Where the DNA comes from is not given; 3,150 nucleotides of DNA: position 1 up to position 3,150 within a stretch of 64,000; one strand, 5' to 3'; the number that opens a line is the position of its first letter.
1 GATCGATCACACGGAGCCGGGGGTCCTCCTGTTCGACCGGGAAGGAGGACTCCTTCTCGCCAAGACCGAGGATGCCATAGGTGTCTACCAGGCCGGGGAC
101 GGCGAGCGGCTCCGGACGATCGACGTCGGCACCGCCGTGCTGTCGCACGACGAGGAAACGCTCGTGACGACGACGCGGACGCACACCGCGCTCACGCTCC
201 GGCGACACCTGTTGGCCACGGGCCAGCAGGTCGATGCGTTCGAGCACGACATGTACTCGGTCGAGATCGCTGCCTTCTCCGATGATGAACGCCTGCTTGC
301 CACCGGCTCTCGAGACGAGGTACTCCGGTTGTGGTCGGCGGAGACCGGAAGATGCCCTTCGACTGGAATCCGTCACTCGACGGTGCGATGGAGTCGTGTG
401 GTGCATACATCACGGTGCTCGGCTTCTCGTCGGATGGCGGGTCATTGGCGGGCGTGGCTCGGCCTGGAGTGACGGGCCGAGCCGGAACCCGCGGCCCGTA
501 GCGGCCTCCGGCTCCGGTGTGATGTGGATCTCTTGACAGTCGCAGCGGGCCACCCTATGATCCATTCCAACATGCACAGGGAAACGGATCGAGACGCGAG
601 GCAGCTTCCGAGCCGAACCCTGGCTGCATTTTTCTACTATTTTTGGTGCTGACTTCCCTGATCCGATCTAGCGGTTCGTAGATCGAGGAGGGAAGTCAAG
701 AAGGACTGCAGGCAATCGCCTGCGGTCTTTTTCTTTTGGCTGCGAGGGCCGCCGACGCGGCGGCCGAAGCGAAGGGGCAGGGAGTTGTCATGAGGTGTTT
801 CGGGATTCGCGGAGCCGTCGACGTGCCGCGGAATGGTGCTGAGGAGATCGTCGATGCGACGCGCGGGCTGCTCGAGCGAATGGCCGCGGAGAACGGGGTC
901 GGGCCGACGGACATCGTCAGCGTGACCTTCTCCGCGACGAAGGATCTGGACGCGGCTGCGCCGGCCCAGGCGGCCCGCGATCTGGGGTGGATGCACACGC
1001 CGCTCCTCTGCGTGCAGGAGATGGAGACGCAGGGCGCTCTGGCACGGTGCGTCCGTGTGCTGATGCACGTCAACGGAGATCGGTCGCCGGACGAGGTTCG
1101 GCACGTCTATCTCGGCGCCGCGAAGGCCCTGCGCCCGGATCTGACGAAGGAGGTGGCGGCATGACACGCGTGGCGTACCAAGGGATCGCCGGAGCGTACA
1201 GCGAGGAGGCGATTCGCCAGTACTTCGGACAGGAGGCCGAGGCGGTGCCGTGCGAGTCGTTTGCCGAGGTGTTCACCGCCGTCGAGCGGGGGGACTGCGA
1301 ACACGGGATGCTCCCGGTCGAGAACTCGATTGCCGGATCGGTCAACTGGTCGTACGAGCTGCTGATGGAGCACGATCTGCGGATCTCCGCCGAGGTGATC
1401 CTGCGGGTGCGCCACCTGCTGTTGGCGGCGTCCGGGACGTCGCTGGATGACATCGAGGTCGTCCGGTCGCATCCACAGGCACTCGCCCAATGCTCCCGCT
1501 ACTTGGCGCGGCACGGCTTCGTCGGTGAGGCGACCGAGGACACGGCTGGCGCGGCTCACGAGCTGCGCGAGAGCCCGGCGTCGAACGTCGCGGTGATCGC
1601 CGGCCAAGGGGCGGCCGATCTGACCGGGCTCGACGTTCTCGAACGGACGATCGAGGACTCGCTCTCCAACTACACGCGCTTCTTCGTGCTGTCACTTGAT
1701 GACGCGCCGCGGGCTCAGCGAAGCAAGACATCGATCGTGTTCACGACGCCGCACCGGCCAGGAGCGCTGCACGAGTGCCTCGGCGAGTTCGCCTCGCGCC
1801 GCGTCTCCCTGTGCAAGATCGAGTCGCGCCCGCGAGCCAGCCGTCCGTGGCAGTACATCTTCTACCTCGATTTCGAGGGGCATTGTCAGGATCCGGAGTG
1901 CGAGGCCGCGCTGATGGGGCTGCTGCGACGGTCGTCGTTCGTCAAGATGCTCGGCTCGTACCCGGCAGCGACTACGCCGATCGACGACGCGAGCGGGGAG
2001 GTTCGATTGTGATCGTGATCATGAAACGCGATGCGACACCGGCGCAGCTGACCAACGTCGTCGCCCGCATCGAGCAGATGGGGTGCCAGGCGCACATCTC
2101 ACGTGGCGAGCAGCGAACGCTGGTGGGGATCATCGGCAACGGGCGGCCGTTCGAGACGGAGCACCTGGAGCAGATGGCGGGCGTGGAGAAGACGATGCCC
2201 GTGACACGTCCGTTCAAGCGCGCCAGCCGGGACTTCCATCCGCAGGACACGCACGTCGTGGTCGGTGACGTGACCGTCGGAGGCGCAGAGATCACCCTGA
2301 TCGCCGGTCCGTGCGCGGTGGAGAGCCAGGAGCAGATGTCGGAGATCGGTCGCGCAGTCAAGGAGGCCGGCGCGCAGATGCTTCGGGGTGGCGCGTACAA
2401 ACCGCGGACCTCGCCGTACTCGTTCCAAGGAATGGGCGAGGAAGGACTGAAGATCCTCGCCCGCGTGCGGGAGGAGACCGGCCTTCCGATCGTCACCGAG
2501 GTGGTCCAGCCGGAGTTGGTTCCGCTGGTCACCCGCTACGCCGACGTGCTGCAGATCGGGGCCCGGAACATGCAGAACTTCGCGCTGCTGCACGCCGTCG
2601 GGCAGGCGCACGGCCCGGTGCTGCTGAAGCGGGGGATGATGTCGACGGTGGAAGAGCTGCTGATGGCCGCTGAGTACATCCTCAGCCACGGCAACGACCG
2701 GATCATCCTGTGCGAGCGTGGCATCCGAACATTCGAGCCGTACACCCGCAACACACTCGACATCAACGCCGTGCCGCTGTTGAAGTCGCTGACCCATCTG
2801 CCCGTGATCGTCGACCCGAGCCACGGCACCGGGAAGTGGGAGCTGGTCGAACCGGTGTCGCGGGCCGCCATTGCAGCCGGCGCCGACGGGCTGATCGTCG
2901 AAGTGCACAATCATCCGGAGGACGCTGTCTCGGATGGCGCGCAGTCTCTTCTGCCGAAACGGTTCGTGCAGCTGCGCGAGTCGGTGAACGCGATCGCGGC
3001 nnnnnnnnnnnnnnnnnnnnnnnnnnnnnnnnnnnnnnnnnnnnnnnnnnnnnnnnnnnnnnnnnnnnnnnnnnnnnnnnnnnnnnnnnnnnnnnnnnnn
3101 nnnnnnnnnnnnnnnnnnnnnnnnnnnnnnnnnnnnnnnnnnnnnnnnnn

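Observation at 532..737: Transcription attenuator whose leader peptide ends in FFYYFW, in front of the whole aromatic operon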

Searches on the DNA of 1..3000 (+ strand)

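Call 4: search_rna_families(source=window, start=1, end=3000, threshold=evalue, max_evalue=10, show_alignments=3)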
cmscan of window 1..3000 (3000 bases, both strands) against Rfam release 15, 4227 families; matches with E-value up to 10: 1.
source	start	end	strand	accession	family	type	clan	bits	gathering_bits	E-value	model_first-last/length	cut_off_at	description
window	699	739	+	RF00489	ctRNA_p42d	Gene; antisense;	-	26.5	50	0.0072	1-46/46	no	ctRNA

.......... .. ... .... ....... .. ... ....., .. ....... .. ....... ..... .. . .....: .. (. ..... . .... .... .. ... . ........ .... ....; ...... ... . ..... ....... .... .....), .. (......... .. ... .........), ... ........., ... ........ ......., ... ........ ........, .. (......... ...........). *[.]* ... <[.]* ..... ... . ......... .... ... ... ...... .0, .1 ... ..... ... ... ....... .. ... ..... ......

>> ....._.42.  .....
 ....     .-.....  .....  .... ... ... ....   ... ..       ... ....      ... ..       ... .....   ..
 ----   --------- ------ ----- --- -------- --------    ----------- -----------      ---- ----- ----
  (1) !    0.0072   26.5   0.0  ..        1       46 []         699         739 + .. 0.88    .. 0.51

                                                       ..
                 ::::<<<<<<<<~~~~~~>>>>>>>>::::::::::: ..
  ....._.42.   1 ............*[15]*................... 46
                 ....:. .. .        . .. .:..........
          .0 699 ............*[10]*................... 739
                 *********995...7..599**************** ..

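Call 49: search_rna_families(sources=[L055, L019, L017, L025, L012, L068, L033, L048, L084, L062], threshold=evalue, max_evalue=1)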
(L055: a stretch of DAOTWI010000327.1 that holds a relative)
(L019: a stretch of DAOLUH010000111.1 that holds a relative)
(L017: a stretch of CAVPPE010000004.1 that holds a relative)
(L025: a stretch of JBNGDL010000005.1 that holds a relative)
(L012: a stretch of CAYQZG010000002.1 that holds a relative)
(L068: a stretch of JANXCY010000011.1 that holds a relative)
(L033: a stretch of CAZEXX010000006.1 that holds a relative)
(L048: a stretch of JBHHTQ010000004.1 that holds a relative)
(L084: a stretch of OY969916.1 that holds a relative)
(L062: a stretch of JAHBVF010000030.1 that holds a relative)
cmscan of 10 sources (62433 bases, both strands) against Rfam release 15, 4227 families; matches with E-value up to 1: 16.
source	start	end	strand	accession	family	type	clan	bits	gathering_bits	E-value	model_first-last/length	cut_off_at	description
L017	1344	1452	+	RF00162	SAM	Cis-reg; riboswitch;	CL00012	87.2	44.4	2.5e-19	1-108/108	no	SAM riboswitch aptamer (S box leader)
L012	6302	6360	+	RF00162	SAM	Cis-reg; riboswitch;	CL00012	51.3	44.4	6.8e-09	1-59/108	3'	SAM riboswitch aptamer (S box leader)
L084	653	717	-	RF01013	mir-577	Gene; miRNA;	-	42.9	100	9.2e-05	1-86/86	no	mir-577 microRNA precursor family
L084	653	718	+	RF03799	mir-3202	Gene; miRNA;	-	40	90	4.7e-05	1-79/79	no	mir-3202 microRNA precursor family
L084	653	718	-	RF03799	mir-3202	Gene; miRNA;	-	39.8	90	5.3e-05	1-79/79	no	mir-3202 microRNA precursor family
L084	651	722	+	RF03818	MIR7994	Gene; miRNA;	-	38.8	100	0.00052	1-90/90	no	MIR7994 microRNA precursor family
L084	1494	1562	-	RF03964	mir-H1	Gene; miRNA;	-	37.3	97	0.016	1-85/85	no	mir-H1 microRNA precursor family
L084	1493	1563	+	RF03964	mir-H1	Gene; miRNA;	-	36.1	97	0.03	1-85/85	no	mir-H1 microRNA precursor family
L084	1495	1561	-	RF03629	mir-641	Gene; miRNA;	-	33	100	0.02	1-98/98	no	mir-641 microRNA precursor family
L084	1488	1568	+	RF03629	mir-641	Gene; miRNA;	-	32.8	100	0.022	1-98/98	no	mir-641 microRNA precursor family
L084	652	719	+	RF03423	mir-962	Gene; miRNA;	-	32.5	70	0.01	1-92/92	no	mir-962 microRNA precursor family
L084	1495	1560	-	RF03778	mir-483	Gene; miRNA;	-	27.8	60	0.64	1-75/75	no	mir-483 microRNA precursor family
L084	657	714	-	RF03345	MIR3444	Gene; miRNA;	-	27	80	0.33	1-104/104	no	MIR3444 microRNA precursor family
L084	1483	1572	-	RF04164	MIR1507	Gene; miRNA;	-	25.2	73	0.21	1-107/107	no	MIR1507 microRNA precursor family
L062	2827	2901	+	RF02031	tpke11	Gene; sRNA;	-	24.6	43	0.6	1-77/77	no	tpke11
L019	2609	2666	-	RF00223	IRES_Bip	Cis-reg; IRES;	-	19.3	40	0.12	1-263/263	no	bip internal ribosome entry site (IRES)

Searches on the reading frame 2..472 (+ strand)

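Call 8: search_protein_families(library=pfam, proteins=[window:2-472:+])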
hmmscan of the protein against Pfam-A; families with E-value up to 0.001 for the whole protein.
window:2-472:+ (156 aa): 10 families
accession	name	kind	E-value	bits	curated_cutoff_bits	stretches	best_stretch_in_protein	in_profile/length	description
PF25174.1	Beta-prop_THOC3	-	6.9e-09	35.5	305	1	47-127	137-214/272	THOC3 beta-propeller domain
PF25173.1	Beta-prop_WDR3_1st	-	4e-06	27.1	154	1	86-136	115-165/184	WDR3 first beta-propeller domain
PF24805.1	EIF3I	-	8.5e-06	25.5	200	0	74-131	42-99/324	EIF3I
PF25172.1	Beta-prop_WDR3_2nd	-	2.2e-05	24.3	140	1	11-128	7-124/293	WDR3 second beta-propeller domain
PF00400.38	WD40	-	9.5e-05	23.2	27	1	87-112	14-39/39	WD domain, G-beta repeat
PF25175.1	Beta-prop_WDR5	-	0.00015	21.6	250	1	26-128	34-138/296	WDR5 beta-propeller domain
PF23414.1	Beta-prop_EML_2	-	0.00063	19.6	90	1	45-115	45-112/266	Echinoderm microtubule-associated protein second beta-propeller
PF24814.1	WD40_Prp19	-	0.00073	19.1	320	0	49-125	17-90/281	Prp19 WD40 domain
PF11715.16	Beta-prop_Nup120_160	-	0.00078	18.7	30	1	67-121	151-211/491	Nucleoporin Nup120/160, beta-propeller domain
PF24807.1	WD40_CDC20-Fz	-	0.00094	19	200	0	28-111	206-292/292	CDC20/Fizzy WD40 domain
